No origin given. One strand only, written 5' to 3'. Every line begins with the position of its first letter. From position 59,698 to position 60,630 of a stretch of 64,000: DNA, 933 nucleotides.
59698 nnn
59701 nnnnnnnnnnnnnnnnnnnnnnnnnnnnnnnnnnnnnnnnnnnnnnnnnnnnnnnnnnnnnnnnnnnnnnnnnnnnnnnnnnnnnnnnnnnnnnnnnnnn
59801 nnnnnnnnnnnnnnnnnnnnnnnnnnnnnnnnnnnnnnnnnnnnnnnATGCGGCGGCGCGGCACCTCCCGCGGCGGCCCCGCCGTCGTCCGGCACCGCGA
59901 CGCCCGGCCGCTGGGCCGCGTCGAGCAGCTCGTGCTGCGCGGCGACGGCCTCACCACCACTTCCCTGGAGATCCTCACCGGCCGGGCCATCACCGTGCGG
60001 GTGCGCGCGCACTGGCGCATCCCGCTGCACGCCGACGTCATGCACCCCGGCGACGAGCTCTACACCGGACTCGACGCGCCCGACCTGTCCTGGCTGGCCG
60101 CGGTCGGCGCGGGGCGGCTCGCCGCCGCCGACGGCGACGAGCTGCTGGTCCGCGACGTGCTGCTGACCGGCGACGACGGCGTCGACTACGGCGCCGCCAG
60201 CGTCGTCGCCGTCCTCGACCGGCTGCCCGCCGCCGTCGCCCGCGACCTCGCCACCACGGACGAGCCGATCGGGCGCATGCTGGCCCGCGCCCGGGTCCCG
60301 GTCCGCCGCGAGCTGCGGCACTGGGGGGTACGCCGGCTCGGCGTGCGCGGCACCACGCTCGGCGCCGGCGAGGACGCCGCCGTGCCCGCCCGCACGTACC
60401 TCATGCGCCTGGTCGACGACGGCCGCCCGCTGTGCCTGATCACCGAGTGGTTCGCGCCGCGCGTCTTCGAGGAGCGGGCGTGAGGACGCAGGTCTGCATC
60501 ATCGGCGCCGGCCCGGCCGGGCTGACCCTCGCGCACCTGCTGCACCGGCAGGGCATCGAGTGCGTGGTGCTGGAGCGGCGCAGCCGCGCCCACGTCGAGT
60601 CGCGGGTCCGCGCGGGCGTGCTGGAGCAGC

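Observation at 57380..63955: Mini biosynthetic cluster: stand-alone A-PCP-TE NRPS + chorismate lyase + 4-hydroxybenzoate 3-monooxygenase + GT2 (+ sugar transferase)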

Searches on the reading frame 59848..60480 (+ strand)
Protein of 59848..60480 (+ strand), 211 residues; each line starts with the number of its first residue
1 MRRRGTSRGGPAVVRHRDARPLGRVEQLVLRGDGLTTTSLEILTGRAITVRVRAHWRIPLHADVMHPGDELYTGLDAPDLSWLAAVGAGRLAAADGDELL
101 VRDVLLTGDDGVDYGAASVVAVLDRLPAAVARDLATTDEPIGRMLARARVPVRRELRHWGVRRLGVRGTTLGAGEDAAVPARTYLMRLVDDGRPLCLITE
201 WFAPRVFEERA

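Call 8: search_protein_families(library=pfam, proteins=[window:59848-60480:+], max_evalue=0.01)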
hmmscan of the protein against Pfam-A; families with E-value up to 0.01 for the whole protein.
window:59848-60480:+ (211 aa): 1 family
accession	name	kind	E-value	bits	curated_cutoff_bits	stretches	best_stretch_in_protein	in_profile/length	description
PF01947.21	Rv2949c-like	-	8.1e-08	32.8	22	1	128-206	71-145/149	Chorismate pyruvate-lyase Rv2949c-like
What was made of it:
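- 59848..60483 (+): DUF98/Rv2949c-like chorismate pyruvate-lyase family protein, 211 aa; putative 4-hydroxybenzoate synthase. PF01947 at 32.8 bits, above the cut-off of 22 (call 8).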

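Call 10: search_protein_families(library=ncbifam, proteins=[window:59848-60480:+], max_evalue=0.001)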
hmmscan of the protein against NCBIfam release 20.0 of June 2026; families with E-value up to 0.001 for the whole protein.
window:59848-60480:+ (211 aa): 1 family
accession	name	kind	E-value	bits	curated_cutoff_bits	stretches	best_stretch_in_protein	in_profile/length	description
NF037993.1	cyano_chori_ly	equivalog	7.5e-05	22.6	175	0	19-54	15-50/176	chorismate lyase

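Call 22: search_solved_structures(query=window:59848-60480:+, max_evalue=10, show_alignments=2)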
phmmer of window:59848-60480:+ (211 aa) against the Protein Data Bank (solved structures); distinct sequences matched with E-value up to 10: 1.
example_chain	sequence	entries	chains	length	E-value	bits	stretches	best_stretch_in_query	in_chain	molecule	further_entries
2nwi_A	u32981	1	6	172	8.3e-06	28.8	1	91-205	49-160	Hypothetical protein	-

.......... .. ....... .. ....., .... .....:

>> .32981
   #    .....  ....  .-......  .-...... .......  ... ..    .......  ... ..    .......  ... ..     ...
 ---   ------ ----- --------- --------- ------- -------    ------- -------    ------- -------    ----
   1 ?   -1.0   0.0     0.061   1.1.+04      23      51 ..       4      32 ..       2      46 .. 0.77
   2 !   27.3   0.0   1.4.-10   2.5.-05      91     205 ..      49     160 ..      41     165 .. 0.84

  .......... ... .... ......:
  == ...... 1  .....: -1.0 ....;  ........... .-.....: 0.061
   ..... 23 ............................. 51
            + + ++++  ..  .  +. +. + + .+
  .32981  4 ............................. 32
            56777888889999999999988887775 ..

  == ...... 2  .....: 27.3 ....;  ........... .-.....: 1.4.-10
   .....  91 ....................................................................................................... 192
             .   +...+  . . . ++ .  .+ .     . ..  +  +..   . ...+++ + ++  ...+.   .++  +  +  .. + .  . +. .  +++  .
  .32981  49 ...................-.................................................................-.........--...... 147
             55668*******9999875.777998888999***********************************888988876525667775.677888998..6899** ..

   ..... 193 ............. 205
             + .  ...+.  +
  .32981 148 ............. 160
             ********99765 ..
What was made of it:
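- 59848..60483 (+): PDB sequence match to 2nwi (call 22).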

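Call 32: find_homologous_proteins(query=window:59848-60480:+, max_evalue=0.001)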
Query window:59848-60480:+ (211 aa): 101 proteins with E <= 0.001 among 6368 candidates.
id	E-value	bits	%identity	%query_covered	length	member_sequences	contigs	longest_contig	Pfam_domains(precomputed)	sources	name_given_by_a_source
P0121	9.4e-117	406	92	99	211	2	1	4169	PF01947.22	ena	-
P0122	4.1e-103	362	79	100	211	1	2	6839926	PF01947.22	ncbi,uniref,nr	ncbi:chorismate pyruvate-lyase family protein [Micromonospora craniellae]|uniref:DUF98 domain-contai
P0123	1.3e-94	334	79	100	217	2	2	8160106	PF01947.22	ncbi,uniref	ncbi:chorismate--pyruvate lyase family protein [Polymorphospora lycopeni]|uniref:Chorismate pyruvate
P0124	7.2e-94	331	78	98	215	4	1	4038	PF01947.22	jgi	jgi:chorismate-pyruvate lyase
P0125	6.4e-69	250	64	98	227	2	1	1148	PF01947.22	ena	-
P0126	2.9e-65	238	62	95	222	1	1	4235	PF01947.22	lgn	-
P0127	3.6e-58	215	59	89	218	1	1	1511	PF01947.22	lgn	-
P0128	1.5e-55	206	56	89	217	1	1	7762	PF01947.22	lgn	-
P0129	2.0e-55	206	61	91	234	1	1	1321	PF01947.22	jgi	jgi:chorismate-pyruvate lyase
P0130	5.4e-55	204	58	89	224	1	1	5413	PF01947.22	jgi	jgi:chorismate-pyruvate lyase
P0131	4.1e-54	201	60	89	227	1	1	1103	PF01947.22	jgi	jgi:chorismate-pyruvate lyase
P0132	9.4e-54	200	55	90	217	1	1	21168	PF01947.22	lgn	-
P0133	4.0e-53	198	58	89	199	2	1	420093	PF01947.22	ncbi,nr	ncbi:hypothetical protein BCD49_09690 [Pseudofrankia sp. EUN1h]|nr:hypothetical protein BCD49_09690 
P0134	1.8e-52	196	57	89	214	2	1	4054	PF01947.22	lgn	-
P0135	2.3e-51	192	56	88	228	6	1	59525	PF01947.22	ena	-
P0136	8.5e-51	191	57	89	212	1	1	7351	PF01947.22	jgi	jgi:chorismate-pyruvate lyase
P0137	8.8e-51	191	52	95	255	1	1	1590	PF01947.22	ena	-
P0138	1.6e-50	190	55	88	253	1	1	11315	PF01947.22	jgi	jgi:hypothetical protein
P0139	4.3e-50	188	55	89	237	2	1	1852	PF01947.22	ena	-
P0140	1.3e-49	187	54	91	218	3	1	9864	PF01947.22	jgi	-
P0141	2.3e-48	183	54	89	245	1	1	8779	PF01947.22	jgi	jgi:chorismate-pyruvate lyase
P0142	4.6e-48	182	56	88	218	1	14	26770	PF01947.22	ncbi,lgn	-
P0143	1.7e-47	180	52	91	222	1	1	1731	PF01947.22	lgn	-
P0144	7.1e-47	178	56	88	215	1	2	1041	PF01947.22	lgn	-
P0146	4.1e-46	175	51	100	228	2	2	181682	PF01947.22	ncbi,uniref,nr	ncbi:chorismate pyruvate-lyase family protein [Frankia sp. Cppng1_Ct_nod]|uniref:chorismate--pyruvat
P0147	5.5e-46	175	57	89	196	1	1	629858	PF01947.22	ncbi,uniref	ncbi:chorismate--pyruvate lyase family protein [Pilimelia columellifera]|uniref:Chorismate lyase n=1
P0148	9.9e-46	174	52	85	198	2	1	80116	PF01947.22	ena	-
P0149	1.1e-45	174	52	92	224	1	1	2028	PF01947.22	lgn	-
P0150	4.7e-45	172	51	85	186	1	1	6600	PF01947.22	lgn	-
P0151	5.8e-45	172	54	88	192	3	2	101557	PF01947.22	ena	-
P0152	5.8e-45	172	54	90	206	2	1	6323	PF01947.22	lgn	-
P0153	8.5e-45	171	54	89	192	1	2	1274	PF01947.22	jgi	jgi:chorismate-pyruvate lyase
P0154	9.0e-45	171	54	88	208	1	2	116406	PF01947.22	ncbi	-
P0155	3.2e-44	169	54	88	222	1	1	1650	PF01947.22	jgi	jgi:chorismate-pyruvate lyase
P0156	7.4e-44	168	52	88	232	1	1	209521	PF01947.22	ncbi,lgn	-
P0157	7.9e-44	168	53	89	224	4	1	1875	PF01947.22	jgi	-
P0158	8.0e-44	168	53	88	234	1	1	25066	PF01947.22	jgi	jgi:chorismate-pyruvate lyase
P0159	8.8e-44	168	54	88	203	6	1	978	PF01947.22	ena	-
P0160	1.1e-43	167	50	95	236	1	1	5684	PF01947.22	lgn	-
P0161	1.6e-43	167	52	90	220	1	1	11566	PF01947.22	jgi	jgi:chorismate-pyruvate lyase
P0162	1.8e-43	167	54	88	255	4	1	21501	PF01947.22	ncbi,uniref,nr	ncbi:chorismate--pyruvate lyase family protein [Candidatus Protofrankia californiensis]|uniref:chori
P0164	2.1e-43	166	53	89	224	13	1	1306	PF01947.22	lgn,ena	-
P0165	3.2e-43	166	53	87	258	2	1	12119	PF01947.22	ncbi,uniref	ncbi:chorismate pyruvate-lyase family protein [Frankia sp. CiP1_Cm_nod2]|uniref:chorismate pyruvate-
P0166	5.9e-43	165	51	89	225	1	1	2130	PF01947.22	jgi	jgi:chorismate-pyruvate lyase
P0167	6.4e-43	165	52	88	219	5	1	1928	PF01947.22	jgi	jgi:chorismate-pyruvate lyase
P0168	1.1e-42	164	55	87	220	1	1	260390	PF01947.22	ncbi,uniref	ncbi:chorismate--pyruvate lyase family protein [Actinomycetospora flava]|uniref:Chorismate lyase n=1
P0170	1.9e-42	163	53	88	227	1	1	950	PF01947.22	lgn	-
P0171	2.4e-42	163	55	88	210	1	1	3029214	-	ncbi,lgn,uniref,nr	ncbi:hypothetical protein CLV56_2580 [Mumia flava]|uniref:Uncharacterized protein n=1 Tax=Mumia flav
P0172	2.4e-42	163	52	88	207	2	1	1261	PF01947.22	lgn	-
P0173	2.8e-42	163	50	88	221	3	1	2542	PF01947.22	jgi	jgi:chorismate-pyruvate lyase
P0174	4.4e-42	162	53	88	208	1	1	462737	PF01947.22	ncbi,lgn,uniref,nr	ncbi:uncharacterized protein DUF98 [Glaciihabitans tibetensis]|uniref:Uncharacterized protein DUF98 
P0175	1.4e-41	160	53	87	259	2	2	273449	PF01947.22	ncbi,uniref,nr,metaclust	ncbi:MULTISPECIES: chorismate pyruvate-lyase family protein [Protofrankia]|uniref:DUF98 domain-conta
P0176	7.6e-41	158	51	88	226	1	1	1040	PF01947.22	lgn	-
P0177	1.4e-40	157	51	88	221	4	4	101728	PF01947.22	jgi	jgi:chorismate-pyruvate lyase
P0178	1.4e-40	157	49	91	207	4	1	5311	PF01947.22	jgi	jgi:chorismate-pyruvate lyase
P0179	1.3e-39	154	52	88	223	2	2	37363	PF01947.22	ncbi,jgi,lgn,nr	ncbi:MAG TPA: chorismate pyruvate-lyase family protein [Glaciihabitans sp.]|jgi:chorismate-pyruvate 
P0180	1.4e-39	154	49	89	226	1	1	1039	PF01947.22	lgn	-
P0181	6.3e-39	152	46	94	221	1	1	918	PF01947.22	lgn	-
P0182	8.8e-39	151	50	88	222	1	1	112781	PF01947.22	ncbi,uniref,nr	ncbi:chorismate pyruvate-lyase family protein [Nakamurella leprariae]|uniref:DUF98 domain-containing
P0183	1.1e-38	151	48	89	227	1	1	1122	PF01947.22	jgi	jgi:chorismate-pyruvate lyase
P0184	2.3e-38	150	47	88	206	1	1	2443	PF01947.22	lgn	-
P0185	7.4e-38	148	47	86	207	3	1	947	PF01947.22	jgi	jgi:chorismate-pyruvate lyase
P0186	1.1e-37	148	52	90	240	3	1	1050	PF01947.22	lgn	-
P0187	1.5e-37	147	51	86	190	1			PF01947.22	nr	nr:chorismate pyruvate-lyase family protein [Micromonospora sp. DSM 115978]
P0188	1.5e-37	147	49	89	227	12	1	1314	PF01947.22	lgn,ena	-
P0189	2.9e-37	146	49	90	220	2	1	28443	PF01947.22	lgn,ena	-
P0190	5.3e-37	146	49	89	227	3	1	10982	PF01947.22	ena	-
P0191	6.8e-37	145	48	98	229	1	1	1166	PF01947.22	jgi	jgi:chorismate-pyruvate lyase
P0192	1.7e-36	144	49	89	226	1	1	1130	PF01947.22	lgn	-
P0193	1.5e-35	141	49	93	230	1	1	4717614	PF01947.22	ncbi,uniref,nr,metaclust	ncbi:Protein of unknown function [Friedmanniella luteola]|uniref:Chorismate lyase n=1 Tax=Friedmanni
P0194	9.1e-35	138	49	88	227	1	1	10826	PF01947.22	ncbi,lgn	-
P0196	1.7e-33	134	47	90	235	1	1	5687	PF01947.22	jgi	jgi:chorismate-pyruvate lyase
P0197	2.4e-33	134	47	86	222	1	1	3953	PF01947.22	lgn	-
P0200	5.0e-32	129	48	87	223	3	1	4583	PF01947.22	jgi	jgi:chorismate-pyruvate lyase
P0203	1.3e-31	128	48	89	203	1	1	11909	PF01947.22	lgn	-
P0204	2.4e-31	127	46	88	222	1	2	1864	PF01947.22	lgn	-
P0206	2.7e-31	127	46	88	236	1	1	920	PF01947.22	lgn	-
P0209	6.3e-30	122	45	85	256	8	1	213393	PF01947.22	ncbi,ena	-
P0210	1.2e-29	122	46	85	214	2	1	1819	PF01947.22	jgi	jgi:chorismate-pyruvate lyase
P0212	3.7e-29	120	45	88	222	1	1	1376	PF01947.22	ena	-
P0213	8.2e-29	119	47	85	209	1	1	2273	PF01947.22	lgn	-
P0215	1.9e-28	118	44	86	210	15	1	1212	PF01947.22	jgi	jgi:chorismate-pyruvate lyase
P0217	6.7e-28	116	45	86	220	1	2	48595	PF01947.22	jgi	-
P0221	2.4e-22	98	42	86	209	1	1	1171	PF01947.22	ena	-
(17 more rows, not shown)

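Call 33: find_encoding_contigs(protein=P0174, flank=10000, max_places=1)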
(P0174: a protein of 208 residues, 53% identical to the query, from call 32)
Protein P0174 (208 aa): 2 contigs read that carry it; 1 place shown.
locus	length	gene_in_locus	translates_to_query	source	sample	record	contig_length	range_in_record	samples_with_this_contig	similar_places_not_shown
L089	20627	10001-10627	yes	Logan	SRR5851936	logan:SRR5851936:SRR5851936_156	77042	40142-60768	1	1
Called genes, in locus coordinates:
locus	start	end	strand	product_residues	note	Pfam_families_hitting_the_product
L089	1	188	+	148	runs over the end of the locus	-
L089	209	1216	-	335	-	PF00296:Bac_luciferase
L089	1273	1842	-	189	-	PF00730:HhH-GPD (weak)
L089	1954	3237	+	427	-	-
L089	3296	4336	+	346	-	PF00005:ABC_tran, PF13304:AAA_21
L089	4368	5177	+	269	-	PF12679:ABC2_membrane_2, PF12730:ABC2_membrane_4, PF10920:DUF2705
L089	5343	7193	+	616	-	PF01425:Amidase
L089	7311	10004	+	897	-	PF00501:AMP-binding, PF13193:AMP-binding_C (weak), PF00550:PP-binding, PF00975:Thioesterase, PF12697:Abhydrolase_6 (weak)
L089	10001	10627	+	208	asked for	PF01947:Rv2949c-like (faint)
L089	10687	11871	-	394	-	PF00480:ROK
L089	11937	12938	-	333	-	PF01261:AP_endonuc_2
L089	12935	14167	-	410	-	PF01408:GFO_IDH_MocA, PF02894:GFO_IDH_MocA_C, PF22725:GFO_IDH_MocA_C3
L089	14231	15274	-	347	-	PF00532:Peripla_BP_1, PF13407:Peripla_BP_4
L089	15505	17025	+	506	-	PF00005:ABC_tran, PF02463:SMC_N (faint), PF13555:AAA_29 (faint), PF13304:AAA_21 (faint), PF00005:ABC_tran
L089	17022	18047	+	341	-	PF02653:BPD_transp_2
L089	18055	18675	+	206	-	PF00583:Acetyltransf_1, PF13508:Acetyltransf_7 (faint)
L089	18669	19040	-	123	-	PF08000:bPH_1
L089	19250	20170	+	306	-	-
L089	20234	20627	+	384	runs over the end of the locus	-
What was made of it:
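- Some cassette loci show no glycan genes (L089 has an amidase and an ABC transporter instead) (call 33).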

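Call 34: find_encoding_contigs(protein=P0182, flank=10000, max_places=1)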
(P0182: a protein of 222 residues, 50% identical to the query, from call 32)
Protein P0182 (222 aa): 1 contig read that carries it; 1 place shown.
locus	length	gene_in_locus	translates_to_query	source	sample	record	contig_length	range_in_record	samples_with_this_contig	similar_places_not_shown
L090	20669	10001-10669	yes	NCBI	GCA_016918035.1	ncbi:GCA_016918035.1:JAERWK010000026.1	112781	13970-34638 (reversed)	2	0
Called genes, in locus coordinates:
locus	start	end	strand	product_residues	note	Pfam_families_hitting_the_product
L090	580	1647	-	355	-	PF01497:Peripla_BP_2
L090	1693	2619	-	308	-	-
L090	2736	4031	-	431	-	-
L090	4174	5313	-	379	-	-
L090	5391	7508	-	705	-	-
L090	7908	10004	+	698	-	PF00501:AMP-binding, PF13193:AMP-binding_C (faint), PF00550:PP-binding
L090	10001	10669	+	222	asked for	PF01947:Rv2949c-like (faint)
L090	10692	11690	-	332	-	PF00135:COesterase (weak), PF20434:BD-FAE, PF07859:Abhydrolase_3, PF00326:Peptidase_S9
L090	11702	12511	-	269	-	PF00722:Glyco_hydro_16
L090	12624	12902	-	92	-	-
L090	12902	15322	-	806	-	-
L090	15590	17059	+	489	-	-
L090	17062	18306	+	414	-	PF01494:FAD_binding_3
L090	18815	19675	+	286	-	-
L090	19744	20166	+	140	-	PF06271:RDD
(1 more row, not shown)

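Call 35: find_encoding_contigs(protein=P0171, flank=10000, max_places=1)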
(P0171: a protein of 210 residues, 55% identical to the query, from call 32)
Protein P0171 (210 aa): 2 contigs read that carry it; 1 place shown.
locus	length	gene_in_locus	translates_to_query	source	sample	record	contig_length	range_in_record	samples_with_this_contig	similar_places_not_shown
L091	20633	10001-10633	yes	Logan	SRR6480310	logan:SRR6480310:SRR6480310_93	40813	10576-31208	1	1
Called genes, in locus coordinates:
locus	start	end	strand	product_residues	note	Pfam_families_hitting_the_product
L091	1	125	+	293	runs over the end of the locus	PF00857:Isochorismatase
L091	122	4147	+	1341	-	PF00668:Condensation, PF00501:AMP-binding, PF00550:PP-binding, PF00975:Thioesterase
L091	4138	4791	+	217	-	PF01648:ACPS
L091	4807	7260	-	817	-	-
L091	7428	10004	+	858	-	PF00501:AMP-binding, PF13193:AMP-binding_C, PF00550:PP-binding, PF00975:Thioesterase, PF12697:Abhydrolase_6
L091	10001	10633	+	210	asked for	-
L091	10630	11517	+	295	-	PF03935:SKN1_KRE6_Sbg1 (faint), PF00722:Glyco_hydro_16, PF26113:GH16_XgeA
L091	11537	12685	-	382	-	PF13439:Glyco_transf_4, PF13579:Glyco_trans_4_4 (weak), PF00534:Glycos_transf_1, PF13692:Glyco_trans_1_4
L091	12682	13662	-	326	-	PF00535:Glycos_transf_2, PF10111:Glyco_tranf_2_2 (weak), PF13641:Glyco_tranf_2_3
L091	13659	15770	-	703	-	-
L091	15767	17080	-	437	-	-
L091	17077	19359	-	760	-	PF00535:Glycos_transf_2, PF13632:Glyco_trans_2_3 (faint), PF00535:Glycos_transf_2, PF13641:Glyco_tranf_2_3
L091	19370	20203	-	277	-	PF13641:Glyco_tranf_2_3, PF00535:Glycos_transf_2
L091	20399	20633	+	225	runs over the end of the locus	PF00392:GntR, PF07729:FCD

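Call 37: find_related_loci(query=A2, collection=metagenome_contigs, flank=10000)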
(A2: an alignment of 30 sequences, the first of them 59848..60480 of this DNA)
Query A2 (211 aa) in metagenome_contigs; peptide patterns used: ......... (x = any residue, [..] = any of these).
33 stretches matched a pattern; 20 encode a relative of the query (tblastn E <= 1e-3); 20 distinct loci.
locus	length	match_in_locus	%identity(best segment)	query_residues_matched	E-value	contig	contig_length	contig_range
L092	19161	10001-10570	56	22-207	2e-55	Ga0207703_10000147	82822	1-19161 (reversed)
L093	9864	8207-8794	54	17-208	4e-53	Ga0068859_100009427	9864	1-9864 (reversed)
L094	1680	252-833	55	22-208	4e-52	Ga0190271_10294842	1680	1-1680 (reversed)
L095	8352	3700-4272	54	22-207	1e-50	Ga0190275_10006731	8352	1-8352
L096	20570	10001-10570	56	22-207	1e-49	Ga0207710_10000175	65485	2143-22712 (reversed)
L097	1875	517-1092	53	22-208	2e-48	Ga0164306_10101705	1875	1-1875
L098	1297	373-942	55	22-207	2e-49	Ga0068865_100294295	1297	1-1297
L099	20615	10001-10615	45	3-209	2e-39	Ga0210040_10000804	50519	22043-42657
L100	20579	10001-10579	49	18-207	4e-38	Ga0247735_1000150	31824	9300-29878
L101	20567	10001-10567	46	22-208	4e-37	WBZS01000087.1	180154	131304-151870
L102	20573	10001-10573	43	22-209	3e-33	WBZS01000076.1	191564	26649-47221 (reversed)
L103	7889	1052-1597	46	28-207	9e-33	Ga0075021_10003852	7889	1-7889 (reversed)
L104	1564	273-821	43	28-208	4e-33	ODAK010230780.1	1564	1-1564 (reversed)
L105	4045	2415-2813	54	22-152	1e-32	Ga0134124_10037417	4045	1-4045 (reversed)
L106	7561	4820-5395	42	22-211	3e-32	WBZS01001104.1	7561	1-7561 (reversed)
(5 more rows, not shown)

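Call 44: search_protein_families(library=pfam, proteins=[L092:7751-9727:+, L092:10545-12182:-, L092:12730-14451:+, L092:5834-6715:+, L092:4470-5438:-, L093:6654-8132:+, L093:5021-6211:-, L093:3636-5018:+, L103:1789-3168:+, L103:34-1428:-], max_evalue=0.0001)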
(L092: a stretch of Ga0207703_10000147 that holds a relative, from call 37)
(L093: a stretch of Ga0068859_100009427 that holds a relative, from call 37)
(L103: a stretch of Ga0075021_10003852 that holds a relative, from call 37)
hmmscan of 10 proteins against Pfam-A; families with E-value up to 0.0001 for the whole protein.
L092:7751-9727:+ (659 aa): 2 families
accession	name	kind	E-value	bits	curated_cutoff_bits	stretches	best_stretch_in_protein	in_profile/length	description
PF07969.17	Amidohydro_3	-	2.4e-68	232.2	29.7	1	86-633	9-470/472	Amidohydrolase family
PF01979.26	Amidohydro_1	-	2.5e-14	53.7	25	1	313-632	49-343/345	Amidohydrolase family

L092:10545-12182:- (546 aa): 3 families
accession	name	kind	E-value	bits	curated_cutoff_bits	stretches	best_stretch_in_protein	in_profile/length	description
PF07228.17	SpoIIE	-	6.6e-37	127.8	25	1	306-496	1-190/192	Stage II sporulation protein E (SpoIIE)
PF05227.19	CHASE3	-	7.1e-23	81.5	28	1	35-153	9-126/138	CHASE3 domain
PF00672.30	HAMP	-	6e-12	46.1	25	1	197-245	4-52/53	HAMP domain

L092:12730-14451:+ (574 aa): 2 families
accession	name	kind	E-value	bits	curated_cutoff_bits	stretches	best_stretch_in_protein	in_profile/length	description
PF00005.33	ABC_tran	-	1.6e-24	87.5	25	1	52-189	3-137/137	ABC transporter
PF13304.12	AAA_21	-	1.6e-15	58.4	27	1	159-221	236-301/304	AAA domain, putative AbiEii toxin, Type IV TA system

L092:5834-6715:+ (294 aa): 1 family
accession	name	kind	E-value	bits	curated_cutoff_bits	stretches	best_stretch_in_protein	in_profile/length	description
PF03372.29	Exo_endo_phos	-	2.4e-28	99.8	24.5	1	4-251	1-225/225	Endonuclease/Exonuclease/phosphatase family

L092:4470-5438:- (323 aa): 1 family
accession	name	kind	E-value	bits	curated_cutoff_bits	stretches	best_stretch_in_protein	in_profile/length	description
PF00294.29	PfkB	-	3.5e-15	56.6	25.8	1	214-293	208-295/302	pfkB family carbohydrate kinase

L093:6654-8132:+ (493 aa): 2 families
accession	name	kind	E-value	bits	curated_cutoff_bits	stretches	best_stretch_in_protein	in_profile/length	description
PF14535.12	AMP-binding_C_2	-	1.1e-19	70.9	25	1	395-488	1-96/96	AMP-binding enzyme C-terminal domain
PF00501.34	AMP-binding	-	2e-12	47.1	29.9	1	137-340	166-370/384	AMP-binding enzyme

L093:5021-6211:- (397 aa): 6 families
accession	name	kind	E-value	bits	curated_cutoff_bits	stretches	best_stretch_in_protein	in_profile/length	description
PF13692.12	Glyco_trans_1_4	-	9.3e-32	110.7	27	1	214-353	2-140/142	Glycosyl transferases group 1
PF13439.12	Glyco_transf_4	-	5.1e-29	101.9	28.5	1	30-191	2-170/170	Glycosyltransferase Family 4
PF00534.26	Glycos_transf_1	-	3.4e-27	95.5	26.4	1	203-357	5-160/172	Glycosyl transferases group 1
PF13579.12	Glyco_trans_4_4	-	1.1e-25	91.3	29.7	1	30-186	1-158/158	Glycosyl transferase 4-like domain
PF20706.3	GT4-conflict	-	1.3e-09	37.9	26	1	211-376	195-378/385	Family 4 Glycosyltransferase in conflict systems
PF13477.12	Glyco_trans_4_2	-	3.7e-07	30.8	23.4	1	32-126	13-102/139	Glycosyl transferase 4-like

L093:3636-5018:+ (461 aa): 4 families
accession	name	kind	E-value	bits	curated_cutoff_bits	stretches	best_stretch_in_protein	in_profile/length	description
PF00534.26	Glycos_transf_1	-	2.5e-23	82.9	26.4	1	292-441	12-171/172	Glycosyl transferases group 1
PF13692.12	Glyco_trans_1_4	-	1.3e-20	74.6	27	1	310-426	17-140/142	Glycosyl transferases group 1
PF13439.12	Glyco_transf_4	-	3.5e-10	40.6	28.5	1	113-284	3-169/170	Glycosyltransferase Family 4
PF13524.12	Glyco_trans_1_2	-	1.3e-06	28.8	25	1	316-442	8-128/144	Glycosyl transferase-like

L103:1789-3168:+ (460 aa): 1 family
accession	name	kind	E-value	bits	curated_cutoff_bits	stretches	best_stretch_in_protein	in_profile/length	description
PF10011.15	DUF2254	-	2.1e-117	392.5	28.8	1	17-393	1-367/368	Predicted membrane protein (DUF2254)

L103:34-1428:- (465 aa): 0 families
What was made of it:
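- In L093 the lyase instead follows a PaaK-like aryl-acid ligase next to GT4 genes (call 44).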
